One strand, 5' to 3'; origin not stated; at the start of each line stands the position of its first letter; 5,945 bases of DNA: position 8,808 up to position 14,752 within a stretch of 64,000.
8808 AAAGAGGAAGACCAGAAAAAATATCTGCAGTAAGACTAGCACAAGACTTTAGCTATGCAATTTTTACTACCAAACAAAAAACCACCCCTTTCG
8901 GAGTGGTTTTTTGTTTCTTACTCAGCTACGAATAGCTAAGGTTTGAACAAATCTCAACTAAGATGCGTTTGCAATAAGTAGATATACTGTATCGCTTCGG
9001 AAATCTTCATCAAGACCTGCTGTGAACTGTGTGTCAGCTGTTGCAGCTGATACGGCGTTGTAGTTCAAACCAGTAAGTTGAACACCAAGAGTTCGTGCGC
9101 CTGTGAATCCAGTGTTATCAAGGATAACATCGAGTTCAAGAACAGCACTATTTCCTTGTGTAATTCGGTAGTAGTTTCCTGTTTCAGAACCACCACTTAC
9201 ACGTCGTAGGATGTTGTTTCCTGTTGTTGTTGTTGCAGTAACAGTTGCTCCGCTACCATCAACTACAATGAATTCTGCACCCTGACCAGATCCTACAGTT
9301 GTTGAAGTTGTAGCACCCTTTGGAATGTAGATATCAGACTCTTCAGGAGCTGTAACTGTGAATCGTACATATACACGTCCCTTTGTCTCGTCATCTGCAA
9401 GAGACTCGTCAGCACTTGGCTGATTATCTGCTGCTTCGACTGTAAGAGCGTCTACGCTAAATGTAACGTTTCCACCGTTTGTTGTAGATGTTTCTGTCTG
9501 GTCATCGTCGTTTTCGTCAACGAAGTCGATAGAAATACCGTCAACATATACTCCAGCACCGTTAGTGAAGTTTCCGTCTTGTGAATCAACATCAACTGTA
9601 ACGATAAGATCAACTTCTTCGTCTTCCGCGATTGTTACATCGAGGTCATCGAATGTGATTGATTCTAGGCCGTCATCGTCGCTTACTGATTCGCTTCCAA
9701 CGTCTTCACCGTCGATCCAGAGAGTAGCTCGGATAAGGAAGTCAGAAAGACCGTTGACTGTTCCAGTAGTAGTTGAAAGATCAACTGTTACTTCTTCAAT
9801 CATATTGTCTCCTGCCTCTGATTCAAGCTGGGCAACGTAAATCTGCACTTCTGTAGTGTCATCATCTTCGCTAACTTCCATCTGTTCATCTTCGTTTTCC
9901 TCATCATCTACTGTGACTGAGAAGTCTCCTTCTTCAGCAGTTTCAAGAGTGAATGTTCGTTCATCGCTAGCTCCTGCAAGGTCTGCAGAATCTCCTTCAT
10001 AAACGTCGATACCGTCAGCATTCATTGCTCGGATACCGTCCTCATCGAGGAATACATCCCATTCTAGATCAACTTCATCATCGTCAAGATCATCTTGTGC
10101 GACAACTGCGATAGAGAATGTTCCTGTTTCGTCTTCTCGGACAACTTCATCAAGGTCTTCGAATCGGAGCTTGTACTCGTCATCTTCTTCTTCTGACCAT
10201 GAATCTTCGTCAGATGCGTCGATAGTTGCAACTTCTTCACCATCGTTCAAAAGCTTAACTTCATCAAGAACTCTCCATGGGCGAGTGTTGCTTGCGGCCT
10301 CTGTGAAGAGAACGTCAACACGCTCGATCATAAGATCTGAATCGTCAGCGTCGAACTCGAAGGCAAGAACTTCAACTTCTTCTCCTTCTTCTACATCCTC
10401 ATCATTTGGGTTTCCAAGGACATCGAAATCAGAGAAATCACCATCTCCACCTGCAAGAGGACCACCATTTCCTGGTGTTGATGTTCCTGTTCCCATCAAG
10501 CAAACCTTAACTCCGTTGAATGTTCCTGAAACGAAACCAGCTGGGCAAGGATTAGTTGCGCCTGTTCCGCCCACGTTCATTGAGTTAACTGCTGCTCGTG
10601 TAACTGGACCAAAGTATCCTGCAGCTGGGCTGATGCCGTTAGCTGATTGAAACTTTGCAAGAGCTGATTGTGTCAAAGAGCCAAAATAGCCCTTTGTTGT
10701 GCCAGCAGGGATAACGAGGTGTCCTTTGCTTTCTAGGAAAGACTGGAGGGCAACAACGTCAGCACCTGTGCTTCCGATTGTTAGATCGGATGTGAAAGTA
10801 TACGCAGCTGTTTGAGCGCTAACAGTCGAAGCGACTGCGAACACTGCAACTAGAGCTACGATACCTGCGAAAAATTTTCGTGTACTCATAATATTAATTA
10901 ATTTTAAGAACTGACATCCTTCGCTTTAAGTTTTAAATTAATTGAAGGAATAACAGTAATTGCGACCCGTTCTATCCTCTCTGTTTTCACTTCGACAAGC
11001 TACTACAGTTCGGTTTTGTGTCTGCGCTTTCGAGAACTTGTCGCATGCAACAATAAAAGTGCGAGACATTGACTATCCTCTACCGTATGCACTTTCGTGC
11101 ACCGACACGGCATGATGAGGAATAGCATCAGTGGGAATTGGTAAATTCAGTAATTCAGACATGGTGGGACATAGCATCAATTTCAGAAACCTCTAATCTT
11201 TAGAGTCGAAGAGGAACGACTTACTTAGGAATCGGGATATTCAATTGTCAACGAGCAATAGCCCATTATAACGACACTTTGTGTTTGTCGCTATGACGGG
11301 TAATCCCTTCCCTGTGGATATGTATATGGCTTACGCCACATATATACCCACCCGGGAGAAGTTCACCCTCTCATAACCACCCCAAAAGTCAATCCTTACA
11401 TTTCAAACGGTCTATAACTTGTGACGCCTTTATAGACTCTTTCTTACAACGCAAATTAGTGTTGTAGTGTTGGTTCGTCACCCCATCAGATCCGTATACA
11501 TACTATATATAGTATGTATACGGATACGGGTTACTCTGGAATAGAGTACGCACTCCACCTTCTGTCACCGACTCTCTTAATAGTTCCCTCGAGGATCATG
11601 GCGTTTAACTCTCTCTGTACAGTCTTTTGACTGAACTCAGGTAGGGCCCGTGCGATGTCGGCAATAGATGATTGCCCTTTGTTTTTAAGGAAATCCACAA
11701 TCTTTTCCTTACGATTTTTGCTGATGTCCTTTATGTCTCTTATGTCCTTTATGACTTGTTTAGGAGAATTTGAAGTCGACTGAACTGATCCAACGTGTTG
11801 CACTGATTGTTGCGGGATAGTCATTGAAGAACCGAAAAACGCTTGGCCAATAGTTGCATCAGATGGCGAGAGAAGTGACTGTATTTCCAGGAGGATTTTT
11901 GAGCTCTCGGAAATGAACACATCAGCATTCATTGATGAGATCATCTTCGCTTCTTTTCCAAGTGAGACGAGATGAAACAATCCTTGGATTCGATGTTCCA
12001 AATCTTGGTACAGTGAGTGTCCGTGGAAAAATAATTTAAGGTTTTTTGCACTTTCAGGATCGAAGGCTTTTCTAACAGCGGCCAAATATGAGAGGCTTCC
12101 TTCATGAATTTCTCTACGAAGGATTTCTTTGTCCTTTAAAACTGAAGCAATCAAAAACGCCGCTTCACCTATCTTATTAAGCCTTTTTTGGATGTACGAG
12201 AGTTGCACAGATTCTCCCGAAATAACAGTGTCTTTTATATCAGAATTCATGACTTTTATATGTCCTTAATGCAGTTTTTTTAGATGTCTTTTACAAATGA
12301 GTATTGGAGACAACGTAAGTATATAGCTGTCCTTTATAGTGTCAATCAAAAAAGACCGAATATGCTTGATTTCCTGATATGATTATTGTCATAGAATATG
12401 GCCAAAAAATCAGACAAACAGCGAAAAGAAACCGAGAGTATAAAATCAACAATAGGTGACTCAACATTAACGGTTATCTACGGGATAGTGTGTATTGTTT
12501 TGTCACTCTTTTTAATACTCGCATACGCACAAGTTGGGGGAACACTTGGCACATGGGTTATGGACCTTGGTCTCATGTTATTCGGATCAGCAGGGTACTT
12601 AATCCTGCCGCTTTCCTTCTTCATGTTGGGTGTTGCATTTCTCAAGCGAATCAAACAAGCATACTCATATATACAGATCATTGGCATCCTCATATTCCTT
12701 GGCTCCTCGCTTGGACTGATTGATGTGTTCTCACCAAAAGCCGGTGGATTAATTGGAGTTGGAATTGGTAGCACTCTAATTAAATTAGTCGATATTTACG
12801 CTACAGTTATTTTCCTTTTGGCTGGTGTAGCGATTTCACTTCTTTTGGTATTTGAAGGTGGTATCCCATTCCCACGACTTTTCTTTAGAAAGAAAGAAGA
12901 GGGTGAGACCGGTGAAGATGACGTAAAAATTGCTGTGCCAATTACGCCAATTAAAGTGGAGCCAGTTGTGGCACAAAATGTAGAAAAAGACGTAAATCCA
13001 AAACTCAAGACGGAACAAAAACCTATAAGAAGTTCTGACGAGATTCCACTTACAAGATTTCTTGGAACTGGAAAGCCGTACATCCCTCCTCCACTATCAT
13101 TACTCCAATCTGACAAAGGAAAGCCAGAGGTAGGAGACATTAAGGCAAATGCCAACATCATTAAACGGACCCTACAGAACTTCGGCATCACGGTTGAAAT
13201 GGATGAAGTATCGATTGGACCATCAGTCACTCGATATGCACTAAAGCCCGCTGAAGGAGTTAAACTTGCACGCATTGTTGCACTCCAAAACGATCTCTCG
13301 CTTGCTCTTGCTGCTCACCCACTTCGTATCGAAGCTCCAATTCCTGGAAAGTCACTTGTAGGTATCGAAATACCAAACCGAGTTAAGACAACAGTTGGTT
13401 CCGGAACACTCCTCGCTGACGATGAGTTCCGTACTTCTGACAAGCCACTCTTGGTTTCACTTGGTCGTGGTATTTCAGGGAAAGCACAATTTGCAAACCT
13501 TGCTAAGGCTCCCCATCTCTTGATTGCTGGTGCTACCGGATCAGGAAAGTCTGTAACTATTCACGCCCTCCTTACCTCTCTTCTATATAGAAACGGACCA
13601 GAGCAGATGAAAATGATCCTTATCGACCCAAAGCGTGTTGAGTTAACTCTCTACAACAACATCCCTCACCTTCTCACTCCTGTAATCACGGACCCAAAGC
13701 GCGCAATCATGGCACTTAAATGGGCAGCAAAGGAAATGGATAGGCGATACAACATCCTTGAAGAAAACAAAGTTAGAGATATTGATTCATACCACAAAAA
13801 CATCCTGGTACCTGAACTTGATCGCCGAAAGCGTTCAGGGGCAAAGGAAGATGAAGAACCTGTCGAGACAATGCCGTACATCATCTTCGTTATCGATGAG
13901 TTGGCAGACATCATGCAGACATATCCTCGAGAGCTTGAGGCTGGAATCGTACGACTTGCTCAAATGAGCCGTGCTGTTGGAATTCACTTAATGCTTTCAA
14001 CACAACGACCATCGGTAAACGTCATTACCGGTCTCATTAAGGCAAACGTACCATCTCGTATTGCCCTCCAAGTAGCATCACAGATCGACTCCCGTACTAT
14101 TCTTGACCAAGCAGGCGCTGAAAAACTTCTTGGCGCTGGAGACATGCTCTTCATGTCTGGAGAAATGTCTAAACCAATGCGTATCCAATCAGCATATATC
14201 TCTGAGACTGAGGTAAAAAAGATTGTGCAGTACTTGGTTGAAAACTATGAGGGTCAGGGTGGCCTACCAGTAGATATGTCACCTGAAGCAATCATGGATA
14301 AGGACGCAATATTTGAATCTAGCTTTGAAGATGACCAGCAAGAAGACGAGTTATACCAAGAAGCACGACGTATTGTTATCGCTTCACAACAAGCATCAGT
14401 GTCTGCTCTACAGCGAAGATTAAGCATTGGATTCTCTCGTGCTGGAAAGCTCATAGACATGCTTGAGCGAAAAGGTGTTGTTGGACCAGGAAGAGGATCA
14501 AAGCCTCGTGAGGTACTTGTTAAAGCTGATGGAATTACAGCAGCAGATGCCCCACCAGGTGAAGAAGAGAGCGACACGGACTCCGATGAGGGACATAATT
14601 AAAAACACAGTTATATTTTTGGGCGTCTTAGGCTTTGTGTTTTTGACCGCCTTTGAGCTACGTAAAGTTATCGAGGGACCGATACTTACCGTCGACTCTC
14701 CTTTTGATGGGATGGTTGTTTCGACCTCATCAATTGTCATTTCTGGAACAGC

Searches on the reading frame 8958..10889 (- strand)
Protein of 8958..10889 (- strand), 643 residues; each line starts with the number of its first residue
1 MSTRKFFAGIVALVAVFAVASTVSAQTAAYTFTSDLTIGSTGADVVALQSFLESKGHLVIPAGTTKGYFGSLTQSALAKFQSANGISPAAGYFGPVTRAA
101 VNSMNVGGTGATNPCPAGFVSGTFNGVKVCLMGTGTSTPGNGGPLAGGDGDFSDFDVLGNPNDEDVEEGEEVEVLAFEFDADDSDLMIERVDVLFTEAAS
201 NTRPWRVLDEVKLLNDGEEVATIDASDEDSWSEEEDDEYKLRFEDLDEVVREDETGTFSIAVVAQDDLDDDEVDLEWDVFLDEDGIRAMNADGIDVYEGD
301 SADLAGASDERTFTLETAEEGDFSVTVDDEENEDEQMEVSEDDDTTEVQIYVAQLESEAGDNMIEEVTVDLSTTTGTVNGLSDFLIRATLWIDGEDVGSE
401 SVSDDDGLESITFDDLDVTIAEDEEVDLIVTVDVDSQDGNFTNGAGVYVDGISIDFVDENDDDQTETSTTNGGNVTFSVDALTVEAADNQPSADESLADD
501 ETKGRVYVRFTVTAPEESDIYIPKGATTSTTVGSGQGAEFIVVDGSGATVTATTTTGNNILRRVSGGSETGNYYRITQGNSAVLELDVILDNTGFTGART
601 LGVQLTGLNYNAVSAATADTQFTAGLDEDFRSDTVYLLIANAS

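Call 3: search_protein_families(library=pfam, proteins=[window:8958-10889:-], max_evalue=1)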
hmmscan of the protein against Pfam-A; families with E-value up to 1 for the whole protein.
window:8958-10889:- (643 aa): 1 family
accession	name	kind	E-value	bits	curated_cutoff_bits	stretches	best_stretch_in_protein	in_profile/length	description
PF01471.23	PG_binding_1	-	2.5e-10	40.8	23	1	41-100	1-56/57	Putative peptidoglycan binding domain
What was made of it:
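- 8958..10889 (-): Native upstream neighbour: a 643-aa secreted protein with a PG_binding_1 domain. It belongs to the conserved gene order ftsK - orf239 - PG-binding protein - rplJ. Pfam PF01471, E 2.5e-10 (call 3).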

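Call 50: find_related_loci(query=window:8958-10889:-, collection=metagenome_contigs, flank=6000)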
Query window:8958-10889:- (643 aa) in metagenome_contigs; peptide patterns used: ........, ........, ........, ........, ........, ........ (x = any residue, [..] = any of these).
275 stretches matched a pattern, but none encodes a relative of the query by tblastn (E <= 1e-3).
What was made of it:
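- Tried and rejected: The metagenome scan with the 643-aa neighbour found nothing (call 50).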

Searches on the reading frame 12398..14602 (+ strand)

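Call 12: search_protein_families(library=pfam, proteins=[window:12398-14602:+], max_evalue=0.001)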
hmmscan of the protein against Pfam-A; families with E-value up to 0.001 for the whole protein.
window:12398-14602:+ (734 aa): 7 families
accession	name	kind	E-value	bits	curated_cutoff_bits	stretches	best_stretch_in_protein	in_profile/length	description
PF01580.24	FtsK_SpoIIIE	-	1.4e-58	198.4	24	1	339-540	6-221/221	FtsK/SpoIIIE family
PF17854.6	FtsK_alpha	-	4.7e-28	97.8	22.9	1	231-327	2-101/101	FtsK alpha domain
PF09397.16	FtsK_gamma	-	2.3e-26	91.7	30.6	1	648-708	2-62/63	Ftsk gamma domain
PF13491.11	FtsK_4TM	-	6.3e-07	29.7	23.1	1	44-153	44-160/171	4TM region of DNA translocase FtsK/SpoIIIE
PF01935.23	DUF87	-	7.5e-05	23.4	23.2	1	372-411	24-60/220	Helicase HerA, central domain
PF05673.19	DUF815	-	0.00014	21.6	23.8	1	363-438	45-111/249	Protein of unknown function (DUF815)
PF12846.13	AAA_10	-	0.0005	19.7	27.5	1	369-424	19-70/362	AAA-like domain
